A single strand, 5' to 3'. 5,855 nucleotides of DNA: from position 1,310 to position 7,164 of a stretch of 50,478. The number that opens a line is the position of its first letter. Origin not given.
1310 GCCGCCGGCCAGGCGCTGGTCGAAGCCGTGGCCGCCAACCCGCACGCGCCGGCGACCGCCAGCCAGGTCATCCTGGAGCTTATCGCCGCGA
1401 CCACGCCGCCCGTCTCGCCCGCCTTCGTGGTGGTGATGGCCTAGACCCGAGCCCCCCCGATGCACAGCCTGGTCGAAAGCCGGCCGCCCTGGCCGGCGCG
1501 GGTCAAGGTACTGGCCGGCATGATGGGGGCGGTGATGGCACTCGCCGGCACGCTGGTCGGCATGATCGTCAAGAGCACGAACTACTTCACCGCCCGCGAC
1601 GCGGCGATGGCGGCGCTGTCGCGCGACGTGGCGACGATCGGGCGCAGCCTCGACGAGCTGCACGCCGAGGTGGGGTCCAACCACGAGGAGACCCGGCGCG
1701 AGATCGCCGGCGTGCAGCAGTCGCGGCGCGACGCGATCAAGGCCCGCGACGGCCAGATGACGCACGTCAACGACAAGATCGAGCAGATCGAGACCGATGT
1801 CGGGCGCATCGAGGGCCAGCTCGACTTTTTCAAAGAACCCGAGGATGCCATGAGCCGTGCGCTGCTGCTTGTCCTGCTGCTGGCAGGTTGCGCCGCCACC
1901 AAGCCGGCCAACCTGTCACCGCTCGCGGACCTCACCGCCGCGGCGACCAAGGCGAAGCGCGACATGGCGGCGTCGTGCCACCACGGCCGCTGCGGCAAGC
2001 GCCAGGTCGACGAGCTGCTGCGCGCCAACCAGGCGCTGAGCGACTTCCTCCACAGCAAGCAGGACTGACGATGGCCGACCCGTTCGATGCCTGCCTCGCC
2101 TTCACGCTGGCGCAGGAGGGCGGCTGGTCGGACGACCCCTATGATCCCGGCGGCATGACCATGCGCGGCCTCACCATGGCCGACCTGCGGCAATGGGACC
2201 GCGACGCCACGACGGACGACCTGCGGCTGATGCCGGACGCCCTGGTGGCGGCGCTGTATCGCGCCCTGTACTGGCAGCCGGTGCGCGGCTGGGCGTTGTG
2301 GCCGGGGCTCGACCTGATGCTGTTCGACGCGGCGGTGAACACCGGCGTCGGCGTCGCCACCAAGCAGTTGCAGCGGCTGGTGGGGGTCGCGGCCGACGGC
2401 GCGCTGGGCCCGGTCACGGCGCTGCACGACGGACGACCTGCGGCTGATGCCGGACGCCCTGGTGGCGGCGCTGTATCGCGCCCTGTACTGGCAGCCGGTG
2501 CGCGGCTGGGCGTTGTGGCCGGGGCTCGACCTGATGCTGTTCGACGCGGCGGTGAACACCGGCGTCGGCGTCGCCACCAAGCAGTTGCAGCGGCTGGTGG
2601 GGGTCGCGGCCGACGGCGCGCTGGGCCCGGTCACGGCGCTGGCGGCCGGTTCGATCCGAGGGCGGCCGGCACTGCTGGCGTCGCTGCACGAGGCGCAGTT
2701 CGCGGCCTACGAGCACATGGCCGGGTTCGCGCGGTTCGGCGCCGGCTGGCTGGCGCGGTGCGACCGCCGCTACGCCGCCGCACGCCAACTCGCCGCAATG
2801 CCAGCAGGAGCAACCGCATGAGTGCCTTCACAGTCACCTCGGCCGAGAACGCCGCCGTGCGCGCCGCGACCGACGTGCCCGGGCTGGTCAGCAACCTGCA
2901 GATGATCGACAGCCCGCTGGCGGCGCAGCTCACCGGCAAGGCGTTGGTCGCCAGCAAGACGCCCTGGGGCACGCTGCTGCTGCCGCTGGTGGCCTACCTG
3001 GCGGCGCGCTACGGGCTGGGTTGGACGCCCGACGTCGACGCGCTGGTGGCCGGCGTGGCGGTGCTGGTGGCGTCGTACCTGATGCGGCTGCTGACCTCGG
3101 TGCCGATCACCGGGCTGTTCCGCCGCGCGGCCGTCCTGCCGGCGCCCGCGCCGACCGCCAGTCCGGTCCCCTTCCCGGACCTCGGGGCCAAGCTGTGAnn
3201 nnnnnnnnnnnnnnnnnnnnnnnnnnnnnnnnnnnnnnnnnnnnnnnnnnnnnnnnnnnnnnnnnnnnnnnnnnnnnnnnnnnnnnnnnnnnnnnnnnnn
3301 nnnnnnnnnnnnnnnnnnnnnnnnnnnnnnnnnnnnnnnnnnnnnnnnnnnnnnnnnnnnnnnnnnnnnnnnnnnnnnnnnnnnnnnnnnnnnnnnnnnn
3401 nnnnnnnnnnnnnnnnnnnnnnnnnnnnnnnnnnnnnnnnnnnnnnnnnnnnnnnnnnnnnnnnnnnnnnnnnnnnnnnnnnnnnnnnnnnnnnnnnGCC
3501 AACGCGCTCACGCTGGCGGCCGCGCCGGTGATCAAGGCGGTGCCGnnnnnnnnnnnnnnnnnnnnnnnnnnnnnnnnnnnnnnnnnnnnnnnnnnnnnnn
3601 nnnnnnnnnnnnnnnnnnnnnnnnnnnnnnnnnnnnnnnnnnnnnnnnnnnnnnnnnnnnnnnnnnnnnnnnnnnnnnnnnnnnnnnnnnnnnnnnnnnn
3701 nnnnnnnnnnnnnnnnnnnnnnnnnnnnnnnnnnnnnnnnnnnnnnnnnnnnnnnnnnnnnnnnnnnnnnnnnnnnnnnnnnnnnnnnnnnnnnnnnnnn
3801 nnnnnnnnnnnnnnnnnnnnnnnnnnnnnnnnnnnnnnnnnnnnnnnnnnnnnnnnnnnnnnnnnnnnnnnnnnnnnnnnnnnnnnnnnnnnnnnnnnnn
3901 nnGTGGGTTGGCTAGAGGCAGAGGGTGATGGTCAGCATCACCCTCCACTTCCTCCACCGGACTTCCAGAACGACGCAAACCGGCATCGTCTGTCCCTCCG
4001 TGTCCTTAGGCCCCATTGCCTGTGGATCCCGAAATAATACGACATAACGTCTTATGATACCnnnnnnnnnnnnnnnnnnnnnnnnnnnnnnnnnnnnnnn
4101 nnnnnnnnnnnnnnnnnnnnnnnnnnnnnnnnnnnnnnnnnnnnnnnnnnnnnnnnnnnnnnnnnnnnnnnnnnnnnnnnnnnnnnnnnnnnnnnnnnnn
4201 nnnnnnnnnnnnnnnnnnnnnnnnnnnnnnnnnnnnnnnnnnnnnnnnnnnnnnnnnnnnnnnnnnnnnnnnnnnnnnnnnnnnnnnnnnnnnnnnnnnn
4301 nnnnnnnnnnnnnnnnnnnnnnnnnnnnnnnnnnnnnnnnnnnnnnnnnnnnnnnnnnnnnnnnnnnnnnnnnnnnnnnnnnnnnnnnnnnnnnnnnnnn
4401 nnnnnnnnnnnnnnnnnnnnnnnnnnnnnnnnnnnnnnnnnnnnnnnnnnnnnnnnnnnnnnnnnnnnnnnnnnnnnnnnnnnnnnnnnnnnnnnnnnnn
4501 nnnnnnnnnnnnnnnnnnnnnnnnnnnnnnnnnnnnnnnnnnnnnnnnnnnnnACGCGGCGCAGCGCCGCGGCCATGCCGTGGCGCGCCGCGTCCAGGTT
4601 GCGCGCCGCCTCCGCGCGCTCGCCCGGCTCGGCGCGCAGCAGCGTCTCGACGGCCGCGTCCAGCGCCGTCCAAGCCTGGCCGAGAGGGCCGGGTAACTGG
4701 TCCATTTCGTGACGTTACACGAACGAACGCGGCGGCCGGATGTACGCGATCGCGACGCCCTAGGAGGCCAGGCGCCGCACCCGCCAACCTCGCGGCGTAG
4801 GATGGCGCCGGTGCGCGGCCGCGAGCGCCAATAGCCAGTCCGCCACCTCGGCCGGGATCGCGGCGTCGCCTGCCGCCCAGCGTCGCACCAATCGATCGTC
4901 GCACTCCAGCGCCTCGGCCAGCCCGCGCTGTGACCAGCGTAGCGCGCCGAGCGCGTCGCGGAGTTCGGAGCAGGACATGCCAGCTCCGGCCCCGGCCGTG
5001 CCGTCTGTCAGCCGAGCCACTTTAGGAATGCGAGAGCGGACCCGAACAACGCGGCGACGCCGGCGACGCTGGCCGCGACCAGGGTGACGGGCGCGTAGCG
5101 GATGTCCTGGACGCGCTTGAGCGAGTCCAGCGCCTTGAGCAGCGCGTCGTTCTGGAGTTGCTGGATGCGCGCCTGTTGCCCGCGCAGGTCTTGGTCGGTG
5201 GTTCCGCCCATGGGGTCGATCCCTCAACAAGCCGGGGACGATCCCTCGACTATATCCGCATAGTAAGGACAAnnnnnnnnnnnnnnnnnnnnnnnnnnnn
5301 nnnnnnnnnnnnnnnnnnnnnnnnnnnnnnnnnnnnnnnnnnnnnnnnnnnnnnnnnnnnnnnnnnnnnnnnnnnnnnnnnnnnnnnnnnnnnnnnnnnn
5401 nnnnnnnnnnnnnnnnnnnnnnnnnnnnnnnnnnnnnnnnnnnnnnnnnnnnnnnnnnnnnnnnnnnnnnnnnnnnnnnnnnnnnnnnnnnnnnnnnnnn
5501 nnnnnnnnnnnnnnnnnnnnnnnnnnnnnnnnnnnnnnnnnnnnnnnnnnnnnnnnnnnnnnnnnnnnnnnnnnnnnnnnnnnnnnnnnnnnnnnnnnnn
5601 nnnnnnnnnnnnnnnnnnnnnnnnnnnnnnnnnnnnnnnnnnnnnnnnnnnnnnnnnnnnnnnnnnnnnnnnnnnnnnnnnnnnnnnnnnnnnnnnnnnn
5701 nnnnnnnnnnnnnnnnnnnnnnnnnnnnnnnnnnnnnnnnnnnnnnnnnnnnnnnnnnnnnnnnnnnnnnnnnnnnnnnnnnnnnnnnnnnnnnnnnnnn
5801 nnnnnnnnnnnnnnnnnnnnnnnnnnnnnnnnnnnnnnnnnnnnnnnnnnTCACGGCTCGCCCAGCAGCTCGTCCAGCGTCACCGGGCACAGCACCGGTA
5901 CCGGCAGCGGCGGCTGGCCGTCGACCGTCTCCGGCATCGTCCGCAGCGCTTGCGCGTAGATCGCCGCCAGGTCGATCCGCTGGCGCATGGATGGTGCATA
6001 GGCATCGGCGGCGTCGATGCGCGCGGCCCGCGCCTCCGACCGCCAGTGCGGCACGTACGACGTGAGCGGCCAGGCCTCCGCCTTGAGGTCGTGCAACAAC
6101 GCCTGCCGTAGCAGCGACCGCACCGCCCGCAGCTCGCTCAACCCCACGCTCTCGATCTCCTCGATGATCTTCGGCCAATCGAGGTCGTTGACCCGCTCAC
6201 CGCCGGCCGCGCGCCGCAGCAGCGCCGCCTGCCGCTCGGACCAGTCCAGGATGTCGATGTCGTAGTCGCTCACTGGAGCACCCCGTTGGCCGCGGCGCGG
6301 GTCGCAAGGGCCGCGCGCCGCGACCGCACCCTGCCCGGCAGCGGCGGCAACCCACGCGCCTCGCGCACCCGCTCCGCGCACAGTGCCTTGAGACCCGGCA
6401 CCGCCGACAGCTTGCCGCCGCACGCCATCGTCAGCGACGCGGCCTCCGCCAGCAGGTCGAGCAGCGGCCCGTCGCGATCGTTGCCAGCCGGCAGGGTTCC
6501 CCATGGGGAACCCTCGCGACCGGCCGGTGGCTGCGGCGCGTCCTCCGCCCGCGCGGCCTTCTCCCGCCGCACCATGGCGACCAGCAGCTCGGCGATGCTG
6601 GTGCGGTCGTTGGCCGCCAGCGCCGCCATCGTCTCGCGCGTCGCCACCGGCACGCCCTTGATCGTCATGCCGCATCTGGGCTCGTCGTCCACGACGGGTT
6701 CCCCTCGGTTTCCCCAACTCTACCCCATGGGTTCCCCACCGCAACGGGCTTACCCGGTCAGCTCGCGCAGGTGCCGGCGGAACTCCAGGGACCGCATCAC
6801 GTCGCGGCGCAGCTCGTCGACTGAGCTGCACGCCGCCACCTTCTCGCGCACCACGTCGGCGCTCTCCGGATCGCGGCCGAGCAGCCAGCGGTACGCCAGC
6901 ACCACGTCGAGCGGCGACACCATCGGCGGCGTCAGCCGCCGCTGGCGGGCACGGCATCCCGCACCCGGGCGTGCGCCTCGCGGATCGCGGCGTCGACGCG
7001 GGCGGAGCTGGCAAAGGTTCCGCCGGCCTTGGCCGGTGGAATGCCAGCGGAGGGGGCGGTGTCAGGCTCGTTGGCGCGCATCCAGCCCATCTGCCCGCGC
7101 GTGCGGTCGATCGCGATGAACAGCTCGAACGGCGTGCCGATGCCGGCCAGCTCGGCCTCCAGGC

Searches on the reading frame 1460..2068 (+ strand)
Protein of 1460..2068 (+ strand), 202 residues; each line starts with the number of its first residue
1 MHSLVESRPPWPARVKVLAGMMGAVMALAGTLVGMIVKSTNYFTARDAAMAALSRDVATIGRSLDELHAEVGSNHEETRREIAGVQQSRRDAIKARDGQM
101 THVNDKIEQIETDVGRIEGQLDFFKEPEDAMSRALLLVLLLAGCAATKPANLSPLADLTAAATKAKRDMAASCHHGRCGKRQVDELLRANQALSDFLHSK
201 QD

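Call 24: search_protein_families(library=pfam, proteins=[window:1460-2068:+], max_evalue=0.01)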
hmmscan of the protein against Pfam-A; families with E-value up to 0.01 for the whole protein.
window:1460-2068:+ (202 aa): 2 families
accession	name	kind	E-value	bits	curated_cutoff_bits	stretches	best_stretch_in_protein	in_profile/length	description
PF07889.17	DUF1664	-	0.0063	17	34.6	0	52-118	38-107/124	Protein of unknown function (DUF1664)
PF14362.11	DUF4407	-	0.0096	15.7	31.3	0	46-199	132-255/297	Domain of unknown function (DUF4407)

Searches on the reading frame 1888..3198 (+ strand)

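Call 49: search_protein_families(library=pfam, proteins=[window:1888-3198:+], max_evalue=0.01)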
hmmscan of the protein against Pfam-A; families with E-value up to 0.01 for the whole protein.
window:1888-3198:+ (436 aa): 1 family
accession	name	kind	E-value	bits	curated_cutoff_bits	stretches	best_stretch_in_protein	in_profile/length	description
PF05838.17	Glyco_hydro_108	-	2.8e-21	76.3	21.2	1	71-153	2-85/85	Glycosyl hydrolase 108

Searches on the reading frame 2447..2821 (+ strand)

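Call 24: search_protein_families(library=pfam, proteins=[window:2447-2821:+], max_evalue=0.01)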
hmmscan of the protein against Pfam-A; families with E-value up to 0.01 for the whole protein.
window:2447-2821:+ (124 aa): 2 families
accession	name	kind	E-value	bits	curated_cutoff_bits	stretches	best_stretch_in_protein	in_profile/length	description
PF05838.17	Glyco_hydro_108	-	1.2e-06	29.4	21.2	1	3-39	49-85/85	Glycosyl hydrolase 108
PF09374.15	PG_binding_3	-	2.5e-05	24.8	24.6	1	43-104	2-74/76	Predicted Peptidoglycan domain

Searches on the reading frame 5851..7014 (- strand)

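Call 49: search_protein_families(library=pfam, proteins=[window:5851-7014:-], max_evalue=0.01)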
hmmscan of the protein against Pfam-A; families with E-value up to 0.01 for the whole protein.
window:5851-7014:- (387 aa): 1 family
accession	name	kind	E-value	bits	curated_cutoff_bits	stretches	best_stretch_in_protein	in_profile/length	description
PF01724.21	DUF29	-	1.4e-18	67.9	22.5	1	251-385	2-134/138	Domain of unknown function DUF29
